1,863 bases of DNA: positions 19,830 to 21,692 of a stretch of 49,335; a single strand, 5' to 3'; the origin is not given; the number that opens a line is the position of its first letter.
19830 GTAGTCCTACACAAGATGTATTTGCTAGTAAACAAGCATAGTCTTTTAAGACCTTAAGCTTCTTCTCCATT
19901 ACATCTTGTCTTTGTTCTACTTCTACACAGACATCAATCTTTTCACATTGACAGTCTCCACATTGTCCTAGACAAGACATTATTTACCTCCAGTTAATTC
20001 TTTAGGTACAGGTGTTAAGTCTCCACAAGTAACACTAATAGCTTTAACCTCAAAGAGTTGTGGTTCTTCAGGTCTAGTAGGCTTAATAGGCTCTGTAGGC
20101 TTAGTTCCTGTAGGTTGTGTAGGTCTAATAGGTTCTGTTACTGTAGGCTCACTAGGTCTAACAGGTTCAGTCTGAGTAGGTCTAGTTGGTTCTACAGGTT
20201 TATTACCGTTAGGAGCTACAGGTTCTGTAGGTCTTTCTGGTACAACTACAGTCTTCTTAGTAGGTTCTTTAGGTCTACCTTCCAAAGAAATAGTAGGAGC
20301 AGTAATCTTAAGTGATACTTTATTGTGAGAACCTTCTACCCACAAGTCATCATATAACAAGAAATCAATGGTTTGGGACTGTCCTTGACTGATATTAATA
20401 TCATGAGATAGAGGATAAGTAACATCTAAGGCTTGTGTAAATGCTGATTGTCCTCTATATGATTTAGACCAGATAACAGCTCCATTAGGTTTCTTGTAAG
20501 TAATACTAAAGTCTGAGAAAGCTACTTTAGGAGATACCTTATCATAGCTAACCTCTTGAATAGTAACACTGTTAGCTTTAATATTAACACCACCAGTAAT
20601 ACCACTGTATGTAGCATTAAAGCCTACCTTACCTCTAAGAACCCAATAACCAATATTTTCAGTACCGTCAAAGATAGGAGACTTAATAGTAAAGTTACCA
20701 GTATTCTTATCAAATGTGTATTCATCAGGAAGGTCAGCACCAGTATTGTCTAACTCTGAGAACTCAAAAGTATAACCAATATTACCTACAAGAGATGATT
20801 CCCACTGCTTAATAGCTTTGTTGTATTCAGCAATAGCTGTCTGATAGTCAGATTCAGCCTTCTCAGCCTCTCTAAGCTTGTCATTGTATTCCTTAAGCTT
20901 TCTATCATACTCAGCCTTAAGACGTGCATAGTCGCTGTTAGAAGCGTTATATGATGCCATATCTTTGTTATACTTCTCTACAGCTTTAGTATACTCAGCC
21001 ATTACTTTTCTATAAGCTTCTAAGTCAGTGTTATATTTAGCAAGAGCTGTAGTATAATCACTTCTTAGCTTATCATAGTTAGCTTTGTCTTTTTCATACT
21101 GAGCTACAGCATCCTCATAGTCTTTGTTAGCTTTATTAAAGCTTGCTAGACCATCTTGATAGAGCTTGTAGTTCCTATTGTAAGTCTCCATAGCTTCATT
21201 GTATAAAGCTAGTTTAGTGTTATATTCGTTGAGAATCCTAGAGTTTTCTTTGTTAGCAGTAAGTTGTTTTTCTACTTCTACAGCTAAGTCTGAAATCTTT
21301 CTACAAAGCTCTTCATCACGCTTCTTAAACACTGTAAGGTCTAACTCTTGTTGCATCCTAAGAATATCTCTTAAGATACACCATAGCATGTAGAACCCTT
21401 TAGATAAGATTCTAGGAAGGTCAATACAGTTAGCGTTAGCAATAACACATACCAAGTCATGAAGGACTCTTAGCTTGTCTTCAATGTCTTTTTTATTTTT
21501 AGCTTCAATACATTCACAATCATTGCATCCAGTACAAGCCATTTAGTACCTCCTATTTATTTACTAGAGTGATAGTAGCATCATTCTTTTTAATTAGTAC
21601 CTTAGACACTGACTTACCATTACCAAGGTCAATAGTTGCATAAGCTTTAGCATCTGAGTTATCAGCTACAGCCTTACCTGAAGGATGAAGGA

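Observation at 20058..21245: Fibre protein with 21 aromatic-phased heptads and a 20-proline tract of equal physical length: a possible antigen I/II-type alpha/PPII hairpin stalk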

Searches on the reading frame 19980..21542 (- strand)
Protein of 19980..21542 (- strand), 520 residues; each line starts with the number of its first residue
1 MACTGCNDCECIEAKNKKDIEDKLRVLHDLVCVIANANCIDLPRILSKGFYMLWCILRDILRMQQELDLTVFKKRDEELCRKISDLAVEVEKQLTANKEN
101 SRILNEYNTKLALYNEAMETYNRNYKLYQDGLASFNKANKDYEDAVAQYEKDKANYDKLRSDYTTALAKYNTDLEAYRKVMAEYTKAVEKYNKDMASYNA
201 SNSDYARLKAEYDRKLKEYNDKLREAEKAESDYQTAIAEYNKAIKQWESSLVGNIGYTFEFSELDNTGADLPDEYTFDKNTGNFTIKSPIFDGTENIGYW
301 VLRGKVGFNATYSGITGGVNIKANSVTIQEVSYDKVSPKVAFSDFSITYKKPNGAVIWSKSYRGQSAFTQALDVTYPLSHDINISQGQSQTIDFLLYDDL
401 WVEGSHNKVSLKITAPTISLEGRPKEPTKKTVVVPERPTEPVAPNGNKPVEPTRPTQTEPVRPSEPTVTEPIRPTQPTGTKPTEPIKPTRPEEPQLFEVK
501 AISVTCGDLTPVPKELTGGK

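Call 5: search_protein_families(library=pfam, proteins=[window:19980-21542:-], max_evalue=1)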
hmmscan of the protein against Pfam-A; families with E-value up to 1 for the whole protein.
window:19980-21542:- (520 aa): 14 families
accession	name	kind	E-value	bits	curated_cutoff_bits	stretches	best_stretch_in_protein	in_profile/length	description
PF18220.6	BspA_v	-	3.3e-07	30.7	25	1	279-407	13-142/150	Adhesin BspA variable domain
PF13851.11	GAS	-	0.0016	18.3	32.3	1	140-246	29-135/200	Growth-arrest specific micro-tubule binding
PF13863.11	DUF4200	-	0.0084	16.9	29.7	2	101-192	16-107/119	Domain of unknown function (DUF4200)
PF11259.13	DUF3060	-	0.011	15.8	23.1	1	386-423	20-57/58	Protein of unknown function (DUF3060)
PF06696.16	Strep_SA_rep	-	0.016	15.7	26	1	162-182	2-22/25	Streptococcal surface antigen repeat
PF13166.12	AAA_13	-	0.018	14.2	36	1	79-247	322-470/713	AAA domain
PF25252.1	DUF7854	-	0.028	14.9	32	1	141-185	9-52/81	Family of unknown function (DUF7854)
PF01576.24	Myosin_tail_1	-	0.028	12.7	38.1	1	69-248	340-516/1081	Myosin tail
PF11981.13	DUF3482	-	0.068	13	29.2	1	219-273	75-129/293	Domain of unknown function (DUF3482)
PF25764.1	KIF21A_4th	-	0.089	12.9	33.1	1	95-250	21-171/183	KIF21A-like domain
PF18595.6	Nuf2_DHR10-like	-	0.12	12.9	28.4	0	149-248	4-102/117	Nuf2, DHR10-like domain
PF13428.12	TPR_14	-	0.2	12.9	23.5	0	226-250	10-34/44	Tetratricopeptide repeat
PF00261.25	Tropomyosin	-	0.22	11.3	38.6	1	79-252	46-219/242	Tropomyosin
PF12795.12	MscS_porin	-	0.32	11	34.4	1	163-246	22-110/238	Mechanosensitive ion channel porin domain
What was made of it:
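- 20283..20786 (-): V domain (aa 253-420): a BspA-V-type beta-sandwich at the tip of the stalk, the presumed ligand-binding head. Pfam PF18220 at 30.7 bits against a cutoff of 25 (call 5).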

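Call 6: search_solved_structures(query=window:19980-21542:-, max_evalue=10, show_alignments=3)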
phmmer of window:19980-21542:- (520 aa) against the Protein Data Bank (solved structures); distinct sequences matched with E-value up to 10: 17.
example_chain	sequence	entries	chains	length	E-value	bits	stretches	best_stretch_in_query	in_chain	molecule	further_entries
5dz8_A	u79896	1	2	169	1.2e-07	34.1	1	279-408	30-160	BspA (BspA_V)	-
6tzl_A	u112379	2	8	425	0.046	15.8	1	158-211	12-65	Surface protein adhesin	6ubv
6e36_A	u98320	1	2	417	0.13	14.3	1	162-199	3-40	Probable cell-surface antigen I/II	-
3tkl_B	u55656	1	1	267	0.28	13.1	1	95-211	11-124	LidA protein, substrate of the Dot/Icm system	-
8y6v_B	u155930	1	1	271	0.31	13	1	425-505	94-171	gp35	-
1p4x_A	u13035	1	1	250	0.32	13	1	59-155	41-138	staphylococcal accessory regulator A homologue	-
13bv_D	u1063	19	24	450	0.48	12.4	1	170-256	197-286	Beclin-1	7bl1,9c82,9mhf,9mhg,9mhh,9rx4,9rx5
2d3e_A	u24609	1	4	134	0.67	11.9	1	181-268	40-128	General control protein GCN4 and Tropomyosin 1 alpha chain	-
9zpd_D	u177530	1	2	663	0.78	11.7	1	171-256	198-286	Beclin-1,Run domain Beclin-1-interacting and cysteine-rich domain-containing protein chime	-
6j6f_A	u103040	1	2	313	1.1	11.2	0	167-204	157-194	Envelope glycoprotein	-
9vvi_W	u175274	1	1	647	1.6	10.7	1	78-204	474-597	Probable ATP-binding protein YheS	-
3tnf_B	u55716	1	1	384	2.3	10.1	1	118-211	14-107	LidA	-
3q8t_A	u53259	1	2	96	2.5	10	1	171-227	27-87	Beclin-1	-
5hhe_D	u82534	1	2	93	3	9.8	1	171-227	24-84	Beclin-1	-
2gl2_A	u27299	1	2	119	3.6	9.5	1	87-186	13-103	adhesion A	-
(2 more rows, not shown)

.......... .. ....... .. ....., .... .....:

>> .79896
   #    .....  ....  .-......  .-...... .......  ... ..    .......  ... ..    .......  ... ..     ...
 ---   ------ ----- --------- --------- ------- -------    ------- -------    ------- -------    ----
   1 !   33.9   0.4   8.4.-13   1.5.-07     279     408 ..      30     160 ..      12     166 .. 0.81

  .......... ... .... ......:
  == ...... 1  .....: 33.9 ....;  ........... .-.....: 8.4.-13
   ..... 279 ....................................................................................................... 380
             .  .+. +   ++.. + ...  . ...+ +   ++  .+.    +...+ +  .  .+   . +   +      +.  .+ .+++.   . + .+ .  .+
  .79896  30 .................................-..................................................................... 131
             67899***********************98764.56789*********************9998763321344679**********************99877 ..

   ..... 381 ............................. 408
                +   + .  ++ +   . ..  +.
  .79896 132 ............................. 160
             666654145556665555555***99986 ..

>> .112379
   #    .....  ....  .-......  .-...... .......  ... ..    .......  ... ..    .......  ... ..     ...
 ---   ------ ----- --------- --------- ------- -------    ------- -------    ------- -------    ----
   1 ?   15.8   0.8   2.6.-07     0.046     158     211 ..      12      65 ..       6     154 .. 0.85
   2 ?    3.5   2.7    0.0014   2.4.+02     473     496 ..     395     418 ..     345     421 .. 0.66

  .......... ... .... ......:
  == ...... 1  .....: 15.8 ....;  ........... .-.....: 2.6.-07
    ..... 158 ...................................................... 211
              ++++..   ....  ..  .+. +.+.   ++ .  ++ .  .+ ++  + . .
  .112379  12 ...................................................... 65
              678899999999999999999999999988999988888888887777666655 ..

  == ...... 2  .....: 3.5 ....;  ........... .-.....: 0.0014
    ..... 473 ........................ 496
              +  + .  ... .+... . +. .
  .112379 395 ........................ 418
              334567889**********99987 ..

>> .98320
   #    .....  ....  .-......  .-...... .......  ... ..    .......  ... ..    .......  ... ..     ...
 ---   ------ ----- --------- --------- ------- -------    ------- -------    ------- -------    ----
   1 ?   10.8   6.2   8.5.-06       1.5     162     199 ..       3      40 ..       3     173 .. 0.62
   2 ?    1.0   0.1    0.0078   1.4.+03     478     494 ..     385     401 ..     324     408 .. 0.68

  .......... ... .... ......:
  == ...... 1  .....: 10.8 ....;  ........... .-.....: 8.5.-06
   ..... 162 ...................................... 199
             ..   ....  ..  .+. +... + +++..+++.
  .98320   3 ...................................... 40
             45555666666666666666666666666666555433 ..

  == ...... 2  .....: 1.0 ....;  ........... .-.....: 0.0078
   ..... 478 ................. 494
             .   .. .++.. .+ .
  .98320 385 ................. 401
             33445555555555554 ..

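Call 9: search_protein_families(library=phrogs, proteins=[window:19980-21542:-], max_evalue=0.001)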
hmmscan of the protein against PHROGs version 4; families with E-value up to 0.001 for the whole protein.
window:19980-21542:- (520 aa): 4 families
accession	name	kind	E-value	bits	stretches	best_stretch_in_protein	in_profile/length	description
phrog_38044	-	unknown function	2.2e-05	22.5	1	157-340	1977-2147/3576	-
phrog_167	-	tail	2.4e-05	23.2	1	81-251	60-234/1555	tail length tape measure protein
phrog_4876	-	unknown function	0.00014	22.6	1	130-249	51-163/226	-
phrog_1506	-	tail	0.00015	20.9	1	86-250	498-664/1269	tail length tape measure protein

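Call 11: search_dna_similar(query=window:19980-21542:-, collection=phages, mode=protein, max_rows=30, max_evalue=0.001)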
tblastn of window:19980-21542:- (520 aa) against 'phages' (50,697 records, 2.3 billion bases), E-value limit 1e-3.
No match.

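Call 13: find_homologous_proteins(query=window:19980-21542:-, max_evalue=0.001)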
Query window:19980-21542:- (520 aa): 7 proteins with E <= 0.001 among 8000 candidates.
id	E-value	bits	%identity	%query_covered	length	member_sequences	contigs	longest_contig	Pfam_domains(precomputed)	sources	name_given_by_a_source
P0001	0.0e+0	1122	94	100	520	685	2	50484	PF18220.7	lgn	-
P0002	0.0e+0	1036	86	100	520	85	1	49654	-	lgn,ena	-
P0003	1.6e-297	1005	84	100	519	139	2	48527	PF18220.7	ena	-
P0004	1.5e-93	332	37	97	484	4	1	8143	PF18220.7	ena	-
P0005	2.1e-19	88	39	25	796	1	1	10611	PF08363.17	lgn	-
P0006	1.0e-11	63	34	29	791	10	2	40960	PF08363.17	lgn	-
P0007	4.2e-6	44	44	15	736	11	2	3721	-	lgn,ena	-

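Call 22: find_encoding_contigs(protein=P0005, flank=10000, max_places=3)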
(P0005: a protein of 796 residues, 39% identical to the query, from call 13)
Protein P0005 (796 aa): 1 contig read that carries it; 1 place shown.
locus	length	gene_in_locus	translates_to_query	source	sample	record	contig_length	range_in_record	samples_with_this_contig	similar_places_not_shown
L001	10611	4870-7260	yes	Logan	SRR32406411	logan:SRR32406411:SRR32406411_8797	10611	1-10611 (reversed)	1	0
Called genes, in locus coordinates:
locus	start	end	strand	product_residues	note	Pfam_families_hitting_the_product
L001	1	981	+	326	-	?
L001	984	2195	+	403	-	PF01510:Amidase_2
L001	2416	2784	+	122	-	-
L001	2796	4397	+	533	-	-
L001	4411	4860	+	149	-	-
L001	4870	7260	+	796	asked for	PF08363:GbpC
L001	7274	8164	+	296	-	PF18220:BspA_v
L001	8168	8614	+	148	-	-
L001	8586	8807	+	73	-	PF16938:Phage_holin_Dp1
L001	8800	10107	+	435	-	PF01510:Amidase_2, PF08481:GBS_Bsp-like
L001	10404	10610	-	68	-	?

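Call 24: search_protein_families(library=pfam, proteins=[P0005, P0006, P0004], max_evalue=0.01)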
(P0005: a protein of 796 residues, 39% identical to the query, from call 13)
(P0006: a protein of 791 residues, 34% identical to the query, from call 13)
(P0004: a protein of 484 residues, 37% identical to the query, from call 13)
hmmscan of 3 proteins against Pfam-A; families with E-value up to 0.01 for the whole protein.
P0005 (796 aa): 1 family
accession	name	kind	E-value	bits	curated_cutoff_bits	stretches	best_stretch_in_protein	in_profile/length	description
PF08363.15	GbpC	-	2.1e-38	133.1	27.2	1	548-752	86-307/307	Glucan-binding protein C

P0006 (791 aa): 1 family
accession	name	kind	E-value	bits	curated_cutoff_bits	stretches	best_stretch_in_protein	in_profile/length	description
PF08363.15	GbpC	-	2.1e-28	100.3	27.2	1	494-754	7-307/307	Glucan-binding protein C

P0004 (484 aa): 2 families
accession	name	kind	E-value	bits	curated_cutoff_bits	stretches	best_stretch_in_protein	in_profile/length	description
PF18220.6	BspA_v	-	5.3e-10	39.8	25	1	264-397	16-150/150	Adhesin BspA variable domain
PF06810.17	Phage_scaffold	-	0.0022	18.4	35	1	77-160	7-91/170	Phage capsid assembly scaffolding protein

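Call 31: predict_structure(alignment_id=A2)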
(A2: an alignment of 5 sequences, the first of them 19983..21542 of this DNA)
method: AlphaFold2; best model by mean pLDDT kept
length: 520 residues; sequences in the alignment: 5
mean_pLDDT: 74.2   pTM: 0.37
mean pLDDT of the five models: 74.2, 70.8, 70.0, 65.3, 64.7
residues with pLDDT >= 90: 12; 70-90: 349; 50-70: 111; < 50: 48
segments of 3 or more residues with pLDDT < 50: 1-8, 66-80, 266-268, 503-520
pLDDT, mean of each block of 10 residues (from residue 1): 39 67 69 56 64 71 51 40 59 75 85 88 89 87 88 88 88 89 87 82 81 87 88 87 76 63 52 70 82 75 84 67 85 79 74 86 76 83 77 80 70 70 77 82 73 82 81 80 83 73 40 33
secondary structure, 60 per line:
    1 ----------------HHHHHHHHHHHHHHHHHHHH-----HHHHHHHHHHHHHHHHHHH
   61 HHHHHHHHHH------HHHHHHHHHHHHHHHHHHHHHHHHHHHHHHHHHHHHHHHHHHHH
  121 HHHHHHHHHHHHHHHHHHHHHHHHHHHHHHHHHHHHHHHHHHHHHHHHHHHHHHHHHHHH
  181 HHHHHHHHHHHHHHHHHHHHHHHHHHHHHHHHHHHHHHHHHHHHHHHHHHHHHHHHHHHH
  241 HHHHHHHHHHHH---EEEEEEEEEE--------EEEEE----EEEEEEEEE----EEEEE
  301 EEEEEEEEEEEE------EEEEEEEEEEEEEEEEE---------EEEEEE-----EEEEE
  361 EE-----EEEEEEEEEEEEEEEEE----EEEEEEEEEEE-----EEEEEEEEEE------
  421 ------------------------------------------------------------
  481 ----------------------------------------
elements in order: H17-36 H42-70 H77-252 E256-265 E274-278 E283-291 E296-312 E319-335 E345-350 E356-362 E368-384 E389-399 E405-414
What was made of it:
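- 20787..21314 (-): Single long alpha-helix (aa 77-252, about 264 A), the outgoing arm of the stalk. It contains the invariant Cys80 ('EELC'). AF2 gives helix 77-252 at pLDDT 85-89 over most of its length (call 31).
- Checked: AF2 confirms the intervening beta-rich domain (strands 256-414; call 31).
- Stalk model: helix 77-252 at pLDDT 85-89 and Pro tract at 70-83 in the full-length AF2 model (call 31).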

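Call 36: fold_search(model_id=the predicted structure, library=pdb)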
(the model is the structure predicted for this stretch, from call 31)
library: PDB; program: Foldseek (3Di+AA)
matches with E <= 10: 808; with E <= 0.001: 2
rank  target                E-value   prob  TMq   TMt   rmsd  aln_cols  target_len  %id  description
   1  5dz8_A                2.6e-09  1.00  0.23  0.67   4.1       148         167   20  Streptococcus agalactiae AgI/II polypeptide BspA variable (V) domain (released 2016-06-22)
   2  5dz8_B                1.3e-08  1.00  0.22  0.69   6.7       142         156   22  Streptococcus agalactiae AgI/II polypeptide BspA variable (V) domain (released 2016-06-22)
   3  3ipk_A                1.2e-03  0.63  0.15  0.16  37.8       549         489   17  Crystal Structure of A3VP1 of AgI/II of Streptococcus mutans (released 2010-03-31)
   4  7bcj_MODEL_1_A        7.6e-03  0.38  0.09  0.21  10.8       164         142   12  Solution Structure of RoxP (released 2021-11-24)
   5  8dwu_B                8.0e-03  0.25  0.10  0.14  22.1       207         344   10  SPOP W22R Form 1 (released 2023-01-18)
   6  8a28_A                9.0e-03  0.15  0.08  0.10  18.1       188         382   15  Structure of the astacin zymogen of LAST-MAM from Limulus polyphemus (released 2022-10-19)
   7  8dwu_D                9.5e-03  0.28  0.11  0.14  24.3       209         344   12  SPOP W22R Form 1 (released 2023-01-18)
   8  9out_J                1.4e-02  0.28  0.10  0.14  17.5       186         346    9  SPOP double donut locally refined MATH domains (released 2025-07-30)
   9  8dwu_C                1.6e-02  0.20  0.10  0.13  21.9       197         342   11  SPOP W22R Form 1 (released 2023-01-18)
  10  5flh_A                1.8e-02  0.25  0.08  0.15  15.1       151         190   10  Free state of Ni-quercetinase (released 2016-06-01)
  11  9out_A                1.9e-02  0.28  0.11  0.15  22.3       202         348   10  SPOP double donut locally refined MATH domains (released 2025-07-30)
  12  7rrm_A                2.1e-02  0.54  0.10  0.33  10.4       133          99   16  Structure of the human TMED1 (p24gamma1) Golgi dynamics Domain (released 2021-10-20)
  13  8dwu_A                2.1e-02  0.23  0.11  0.18  22.0       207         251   11  SPOP W22R Form 1 (released 2023-01-18)
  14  1rsy                  2.2e-02  0.35  0.10  0.22   9.4       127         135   12  STRUCTURE OF THE FIRST C2-DOMAIN OF SYNAPTOTAGMIN I: A NOVEL CA2+(SLASH)PHOSPHOLIPID BINDING FOLD (released 1995-05-08)
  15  9i0y_a                2.2e-02  0.21  0.08  0.24  15.4       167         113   12  Recombinant Ena2A fibers (released 2025-03-12)
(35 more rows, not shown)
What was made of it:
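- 20283..20786 (-): Foldseek E 2.6e-9, TMt 0.67-0.69 (call 36).
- Closest known: Streptococcus agalactiae BspA. Same: The fold match has TMt 0.67-0.69 (call 36).
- Foldseek TMt 0.67-0.69 (call 36). 3ipk (A3VP1) is the third PDB fold hit over 549 columns (call 36). The 3ipk fold hit has TM 0.15 and E 1.2e-3 (call 36).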
